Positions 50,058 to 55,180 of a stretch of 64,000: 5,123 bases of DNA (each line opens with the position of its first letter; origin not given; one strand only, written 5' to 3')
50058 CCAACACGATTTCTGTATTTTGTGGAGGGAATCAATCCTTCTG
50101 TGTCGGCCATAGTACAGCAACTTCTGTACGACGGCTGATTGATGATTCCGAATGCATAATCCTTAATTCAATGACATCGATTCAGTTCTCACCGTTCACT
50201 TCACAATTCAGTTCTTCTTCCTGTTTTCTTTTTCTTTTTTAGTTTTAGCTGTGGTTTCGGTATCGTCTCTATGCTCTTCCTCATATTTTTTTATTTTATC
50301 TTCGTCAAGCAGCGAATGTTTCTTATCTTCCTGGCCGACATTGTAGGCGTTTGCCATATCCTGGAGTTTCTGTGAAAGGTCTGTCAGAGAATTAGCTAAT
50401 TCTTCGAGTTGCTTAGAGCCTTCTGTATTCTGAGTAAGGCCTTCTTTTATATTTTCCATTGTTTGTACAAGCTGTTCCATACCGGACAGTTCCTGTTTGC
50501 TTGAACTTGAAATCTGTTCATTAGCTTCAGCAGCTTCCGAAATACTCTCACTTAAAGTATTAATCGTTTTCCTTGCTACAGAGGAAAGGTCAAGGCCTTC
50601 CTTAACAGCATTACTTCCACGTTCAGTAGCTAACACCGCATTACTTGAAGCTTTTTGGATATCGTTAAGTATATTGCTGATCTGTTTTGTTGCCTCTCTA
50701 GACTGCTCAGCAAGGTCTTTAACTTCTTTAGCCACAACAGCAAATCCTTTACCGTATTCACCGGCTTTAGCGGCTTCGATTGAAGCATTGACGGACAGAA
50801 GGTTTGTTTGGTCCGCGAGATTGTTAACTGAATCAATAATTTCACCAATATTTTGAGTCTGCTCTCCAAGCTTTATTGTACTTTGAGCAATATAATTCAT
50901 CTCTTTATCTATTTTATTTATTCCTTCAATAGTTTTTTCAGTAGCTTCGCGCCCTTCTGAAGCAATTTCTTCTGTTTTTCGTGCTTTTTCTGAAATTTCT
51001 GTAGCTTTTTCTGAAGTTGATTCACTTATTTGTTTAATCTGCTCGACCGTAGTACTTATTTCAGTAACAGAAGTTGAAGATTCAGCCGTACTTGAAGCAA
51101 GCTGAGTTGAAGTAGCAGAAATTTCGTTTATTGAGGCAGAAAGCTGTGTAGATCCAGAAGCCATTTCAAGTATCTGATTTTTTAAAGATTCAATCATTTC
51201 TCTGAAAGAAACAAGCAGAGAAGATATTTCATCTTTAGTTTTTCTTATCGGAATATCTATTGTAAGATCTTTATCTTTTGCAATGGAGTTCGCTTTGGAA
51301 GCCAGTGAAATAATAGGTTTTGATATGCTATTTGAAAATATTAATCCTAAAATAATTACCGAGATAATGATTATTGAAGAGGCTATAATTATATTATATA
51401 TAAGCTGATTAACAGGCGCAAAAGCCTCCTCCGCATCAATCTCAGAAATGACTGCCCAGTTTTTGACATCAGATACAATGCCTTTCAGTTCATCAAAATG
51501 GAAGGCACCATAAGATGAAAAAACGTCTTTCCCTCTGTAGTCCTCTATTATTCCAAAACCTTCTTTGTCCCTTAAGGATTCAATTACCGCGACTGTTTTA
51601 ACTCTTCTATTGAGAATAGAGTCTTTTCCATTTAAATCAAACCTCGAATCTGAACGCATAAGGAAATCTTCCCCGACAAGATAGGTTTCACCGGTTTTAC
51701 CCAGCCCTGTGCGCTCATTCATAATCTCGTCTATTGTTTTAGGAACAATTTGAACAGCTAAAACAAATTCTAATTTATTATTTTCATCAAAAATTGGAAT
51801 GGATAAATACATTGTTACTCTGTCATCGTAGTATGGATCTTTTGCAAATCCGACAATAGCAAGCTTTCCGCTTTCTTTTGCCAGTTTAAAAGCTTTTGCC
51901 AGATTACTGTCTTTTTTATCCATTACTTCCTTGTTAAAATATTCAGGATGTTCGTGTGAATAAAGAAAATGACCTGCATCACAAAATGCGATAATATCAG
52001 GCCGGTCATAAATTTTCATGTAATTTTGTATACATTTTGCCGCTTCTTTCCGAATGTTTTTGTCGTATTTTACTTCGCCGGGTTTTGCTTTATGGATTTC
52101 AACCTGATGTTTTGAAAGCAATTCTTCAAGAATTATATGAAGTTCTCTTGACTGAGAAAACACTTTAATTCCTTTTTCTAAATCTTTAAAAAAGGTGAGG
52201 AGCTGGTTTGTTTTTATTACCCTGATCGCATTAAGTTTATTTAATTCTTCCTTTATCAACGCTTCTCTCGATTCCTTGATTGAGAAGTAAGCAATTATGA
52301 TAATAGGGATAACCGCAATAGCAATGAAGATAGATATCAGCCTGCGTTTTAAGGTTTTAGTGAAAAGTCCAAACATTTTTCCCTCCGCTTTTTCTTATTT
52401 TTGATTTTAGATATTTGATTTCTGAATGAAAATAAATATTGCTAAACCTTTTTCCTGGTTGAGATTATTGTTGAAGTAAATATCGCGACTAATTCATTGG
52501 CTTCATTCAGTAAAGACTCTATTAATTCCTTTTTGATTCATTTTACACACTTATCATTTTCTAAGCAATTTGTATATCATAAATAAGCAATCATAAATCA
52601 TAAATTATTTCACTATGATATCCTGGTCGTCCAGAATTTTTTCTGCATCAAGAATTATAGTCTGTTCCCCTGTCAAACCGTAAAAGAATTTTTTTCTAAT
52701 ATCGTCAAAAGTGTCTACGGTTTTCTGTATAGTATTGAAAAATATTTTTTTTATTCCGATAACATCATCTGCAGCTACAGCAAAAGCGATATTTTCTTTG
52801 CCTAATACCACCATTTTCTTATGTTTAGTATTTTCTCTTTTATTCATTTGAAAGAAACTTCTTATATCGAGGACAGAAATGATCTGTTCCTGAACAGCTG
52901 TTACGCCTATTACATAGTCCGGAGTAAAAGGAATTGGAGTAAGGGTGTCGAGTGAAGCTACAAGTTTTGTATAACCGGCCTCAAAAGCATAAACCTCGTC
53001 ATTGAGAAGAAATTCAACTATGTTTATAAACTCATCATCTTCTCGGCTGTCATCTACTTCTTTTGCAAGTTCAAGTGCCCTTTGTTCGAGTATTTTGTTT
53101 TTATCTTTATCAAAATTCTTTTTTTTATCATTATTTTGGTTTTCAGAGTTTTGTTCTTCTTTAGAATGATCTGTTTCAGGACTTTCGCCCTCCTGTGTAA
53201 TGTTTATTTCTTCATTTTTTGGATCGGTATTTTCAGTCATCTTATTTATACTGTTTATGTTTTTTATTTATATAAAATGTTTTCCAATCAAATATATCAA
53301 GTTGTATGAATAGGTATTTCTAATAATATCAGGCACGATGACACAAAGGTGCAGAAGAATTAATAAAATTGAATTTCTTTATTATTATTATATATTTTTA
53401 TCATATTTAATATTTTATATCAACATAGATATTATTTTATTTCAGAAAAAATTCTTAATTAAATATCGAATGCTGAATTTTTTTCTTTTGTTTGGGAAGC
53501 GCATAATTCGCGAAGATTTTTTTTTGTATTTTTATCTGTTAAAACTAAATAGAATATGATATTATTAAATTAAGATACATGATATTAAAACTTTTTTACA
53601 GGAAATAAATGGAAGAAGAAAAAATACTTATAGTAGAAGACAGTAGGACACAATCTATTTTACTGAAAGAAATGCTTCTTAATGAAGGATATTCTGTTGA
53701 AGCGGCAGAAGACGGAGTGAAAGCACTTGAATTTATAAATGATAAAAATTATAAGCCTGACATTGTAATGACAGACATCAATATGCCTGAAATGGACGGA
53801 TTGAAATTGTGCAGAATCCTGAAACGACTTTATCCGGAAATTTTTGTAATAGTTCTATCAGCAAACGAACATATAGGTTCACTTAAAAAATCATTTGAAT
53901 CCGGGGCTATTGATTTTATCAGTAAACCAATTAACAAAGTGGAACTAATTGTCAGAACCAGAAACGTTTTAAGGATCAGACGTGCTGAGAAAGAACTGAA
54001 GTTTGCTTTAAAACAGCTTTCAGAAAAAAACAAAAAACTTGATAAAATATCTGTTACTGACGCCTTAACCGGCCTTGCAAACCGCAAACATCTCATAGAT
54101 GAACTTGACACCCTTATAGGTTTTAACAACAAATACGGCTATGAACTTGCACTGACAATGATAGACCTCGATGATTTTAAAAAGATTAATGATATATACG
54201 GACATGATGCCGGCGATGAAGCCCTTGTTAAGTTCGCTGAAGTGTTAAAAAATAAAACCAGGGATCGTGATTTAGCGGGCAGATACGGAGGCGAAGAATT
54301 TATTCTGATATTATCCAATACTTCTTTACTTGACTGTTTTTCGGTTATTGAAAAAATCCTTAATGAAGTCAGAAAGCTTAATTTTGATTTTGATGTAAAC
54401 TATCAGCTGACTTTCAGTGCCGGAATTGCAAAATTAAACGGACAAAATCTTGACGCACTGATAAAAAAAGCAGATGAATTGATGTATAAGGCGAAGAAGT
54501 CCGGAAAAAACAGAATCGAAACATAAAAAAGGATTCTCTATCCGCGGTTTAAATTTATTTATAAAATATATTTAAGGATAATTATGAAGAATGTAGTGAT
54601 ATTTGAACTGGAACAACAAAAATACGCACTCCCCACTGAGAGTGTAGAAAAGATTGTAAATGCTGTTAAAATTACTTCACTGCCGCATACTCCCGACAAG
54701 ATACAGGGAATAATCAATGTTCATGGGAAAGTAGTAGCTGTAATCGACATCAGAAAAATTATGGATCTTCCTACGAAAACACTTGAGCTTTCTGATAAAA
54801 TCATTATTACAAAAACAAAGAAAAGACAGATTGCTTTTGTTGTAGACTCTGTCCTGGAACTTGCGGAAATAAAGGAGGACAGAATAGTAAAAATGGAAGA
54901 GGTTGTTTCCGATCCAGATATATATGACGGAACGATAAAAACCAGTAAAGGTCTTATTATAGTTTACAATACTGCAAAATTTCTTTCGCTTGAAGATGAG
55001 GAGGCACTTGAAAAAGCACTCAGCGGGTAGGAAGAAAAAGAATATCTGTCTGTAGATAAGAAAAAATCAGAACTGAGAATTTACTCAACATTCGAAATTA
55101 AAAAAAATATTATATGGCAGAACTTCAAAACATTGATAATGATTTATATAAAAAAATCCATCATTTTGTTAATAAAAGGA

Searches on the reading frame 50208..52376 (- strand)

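Call 13: search_protein_families(library=pfam, proteins=[window:50208-52376:-], max_evalue=0.00001)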
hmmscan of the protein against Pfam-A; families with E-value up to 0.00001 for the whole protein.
window:50208-52376:- (722 aa): 3 families
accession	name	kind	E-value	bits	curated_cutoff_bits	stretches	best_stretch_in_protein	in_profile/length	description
PF00015.26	MCPsignal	-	3.6e-37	128.3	34.6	1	462-644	1-169/172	Methyl-accepting chemotaxis protein (MCP) signalling domain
PF00672.30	HAMP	-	2.9e-12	47.1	25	1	347-399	2-52/53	HAMP domain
PF02743.24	dCache_1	-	2.5e-07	30.9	45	1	155-289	93-227/240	Cache domain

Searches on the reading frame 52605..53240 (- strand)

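Call 13: search_protein_families(library=pfam, proteins=[window:52605-53240:-], max_evalue=0.00001)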
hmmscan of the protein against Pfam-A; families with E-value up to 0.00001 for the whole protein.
window:52605-53240:- (211 aa): 1 family
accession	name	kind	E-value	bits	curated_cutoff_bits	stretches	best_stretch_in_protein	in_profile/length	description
PF01584.24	CheW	-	9.1e-21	74.4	23.5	1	75-206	3-137/138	CheW-like domain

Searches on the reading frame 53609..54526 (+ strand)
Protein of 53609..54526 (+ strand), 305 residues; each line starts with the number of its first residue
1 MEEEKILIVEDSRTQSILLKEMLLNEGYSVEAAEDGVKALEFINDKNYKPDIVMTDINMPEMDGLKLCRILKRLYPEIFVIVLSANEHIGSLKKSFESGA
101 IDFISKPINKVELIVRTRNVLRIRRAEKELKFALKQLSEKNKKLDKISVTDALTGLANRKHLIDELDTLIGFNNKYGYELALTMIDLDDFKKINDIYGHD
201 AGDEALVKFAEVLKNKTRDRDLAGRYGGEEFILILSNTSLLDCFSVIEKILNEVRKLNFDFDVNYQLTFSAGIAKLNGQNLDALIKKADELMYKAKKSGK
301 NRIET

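Call 13: search_protein_families(library=pfam, proteins=[window:53609-54526:+], max_evalue=0.00001)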
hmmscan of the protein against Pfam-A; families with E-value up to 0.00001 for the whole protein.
window:53609-54526:+ (305 aa): 2 families
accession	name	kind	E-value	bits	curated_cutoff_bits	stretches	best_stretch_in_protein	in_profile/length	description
PF00990.26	GGDEF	-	7.5e-43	146.5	23.8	1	149-302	2-161/161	Diguanylate cyclase, GGDEF domain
PF00072.30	Response_reg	-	7.7e-28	97.3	30.2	1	6-116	1-109/111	Response regulator receiver domain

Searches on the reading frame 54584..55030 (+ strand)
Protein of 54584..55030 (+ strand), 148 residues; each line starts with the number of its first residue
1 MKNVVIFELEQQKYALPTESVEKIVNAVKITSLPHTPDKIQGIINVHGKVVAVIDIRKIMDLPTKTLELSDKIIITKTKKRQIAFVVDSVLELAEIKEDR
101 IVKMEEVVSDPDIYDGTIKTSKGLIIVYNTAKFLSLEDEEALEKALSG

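Call 13: search_protein_families(library=pfam, proteins=[window:54584-55030:+], max_evalue=0.00001)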
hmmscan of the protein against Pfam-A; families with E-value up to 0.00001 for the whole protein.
window:54584-55030:+ (148 aa): 1 family
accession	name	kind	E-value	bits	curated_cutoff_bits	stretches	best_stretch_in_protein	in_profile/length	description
PF01584.24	CheW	-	7.7e-26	90.8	23.5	1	4-135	2-135/138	CheW-like domain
